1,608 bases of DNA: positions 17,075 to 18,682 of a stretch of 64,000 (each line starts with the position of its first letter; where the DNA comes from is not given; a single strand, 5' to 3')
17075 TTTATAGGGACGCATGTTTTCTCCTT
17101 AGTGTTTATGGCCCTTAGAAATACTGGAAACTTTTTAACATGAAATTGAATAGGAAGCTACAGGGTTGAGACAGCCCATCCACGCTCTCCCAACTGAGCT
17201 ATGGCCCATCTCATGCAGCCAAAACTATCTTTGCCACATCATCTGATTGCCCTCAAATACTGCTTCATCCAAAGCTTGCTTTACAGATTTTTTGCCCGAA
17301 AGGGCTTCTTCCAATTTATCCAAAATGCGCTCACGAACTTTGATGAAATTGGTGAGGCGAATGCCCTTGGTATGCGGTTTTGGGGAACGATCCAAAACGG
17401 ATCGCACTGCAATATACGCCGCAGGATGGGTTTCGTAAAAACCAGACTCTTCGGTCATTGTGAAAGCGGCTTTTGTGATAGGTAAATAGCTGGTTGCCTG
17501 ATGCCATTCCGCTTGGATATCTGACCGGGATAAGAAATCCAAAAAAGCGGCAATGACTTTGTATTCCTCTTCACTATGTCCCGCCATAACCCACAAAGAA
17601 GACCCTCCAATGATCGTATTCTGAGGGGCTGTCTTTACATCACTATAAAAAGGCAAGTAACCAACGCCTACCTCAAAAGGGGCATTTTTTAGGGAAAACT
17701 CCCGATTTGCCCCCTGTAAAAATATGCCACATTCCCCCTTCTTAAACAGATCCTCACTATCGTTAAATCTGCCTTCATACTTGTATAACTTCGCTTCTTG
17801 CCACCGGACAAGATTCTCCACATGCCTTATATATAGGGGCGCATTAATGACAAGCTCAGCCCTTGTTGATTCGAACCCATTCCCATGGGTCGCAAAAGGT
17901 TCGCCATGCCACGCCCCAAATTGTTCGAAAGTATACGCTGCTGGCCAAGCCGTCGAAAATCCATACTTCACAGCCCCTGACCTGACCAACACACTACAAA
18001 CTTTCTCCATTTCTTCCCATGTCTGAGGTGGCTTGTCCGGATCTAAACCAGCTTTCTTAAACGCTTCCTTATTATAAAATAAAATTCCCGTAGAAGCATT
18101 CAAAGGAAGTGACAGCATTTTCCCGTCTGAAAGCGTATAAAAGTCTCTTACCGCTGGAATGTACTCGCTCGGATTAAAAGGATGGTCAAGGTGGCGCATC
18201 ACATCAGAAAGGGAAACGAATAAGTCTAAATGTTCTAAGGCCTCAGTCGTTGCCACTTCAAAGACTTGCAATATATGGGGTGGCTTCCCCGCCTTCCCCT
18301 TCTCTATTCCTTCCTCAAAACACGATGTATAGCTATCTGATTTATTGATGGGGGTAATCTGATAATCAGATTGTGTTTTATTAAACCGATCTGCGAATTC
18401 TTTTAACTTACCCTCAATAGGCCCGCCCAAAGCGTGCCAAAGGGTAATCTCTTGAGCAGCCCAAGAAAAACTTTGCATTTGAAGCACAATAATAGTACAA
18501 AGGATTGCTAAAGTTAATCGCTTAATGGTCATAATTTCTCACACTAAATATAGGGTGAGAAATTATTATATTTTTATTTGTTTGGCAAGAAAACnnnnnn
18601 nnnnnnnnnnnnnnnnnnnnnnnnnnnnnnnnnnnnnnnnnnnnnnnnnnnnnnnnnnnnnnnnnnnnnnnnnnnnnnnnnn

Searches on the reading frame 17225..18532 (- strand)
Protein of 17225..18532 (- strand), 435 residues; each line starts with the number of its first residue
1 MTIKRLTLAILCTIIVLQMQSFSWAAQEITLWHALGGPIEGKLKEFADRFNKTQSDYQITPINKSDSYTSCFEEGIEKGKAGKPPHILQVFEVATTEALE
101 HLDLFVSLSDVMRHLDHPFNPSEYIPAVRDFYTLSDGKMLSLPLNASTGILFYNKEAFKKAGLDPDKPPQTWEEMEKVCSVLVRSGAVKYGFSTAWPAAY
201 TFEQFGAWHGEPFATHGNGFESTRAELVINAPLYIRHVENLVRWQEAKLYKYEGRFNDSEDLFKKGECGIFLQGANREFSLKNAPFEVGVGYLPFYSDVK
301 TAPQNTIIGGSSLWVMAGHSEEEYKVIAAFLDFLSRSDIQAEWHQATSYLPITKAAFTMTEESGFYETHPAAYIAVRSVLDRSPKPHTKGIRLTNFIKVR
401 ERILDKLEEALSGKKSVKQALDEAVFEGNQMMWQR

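Call 78: search_protein_families(library=pfam, proteins=[window:17225-18532:-], max_evalue=0.00001)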
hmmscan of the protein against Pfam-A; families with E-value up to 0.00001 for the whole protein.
window:17225-18532:- (435 aa): 2 families
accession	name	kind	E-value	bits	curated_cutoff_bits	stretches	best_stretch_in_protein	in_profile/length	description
PF13416.11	SBP_bac_8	-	6.7e-30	105.3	27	1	46-358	2-267/279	Bacterial extracellular solute-binding protein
PF01547.30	SBP_bac_1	-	2.2e-22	80.9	26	1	41-340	6-306/307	Bacterial extracellular solute-binding protein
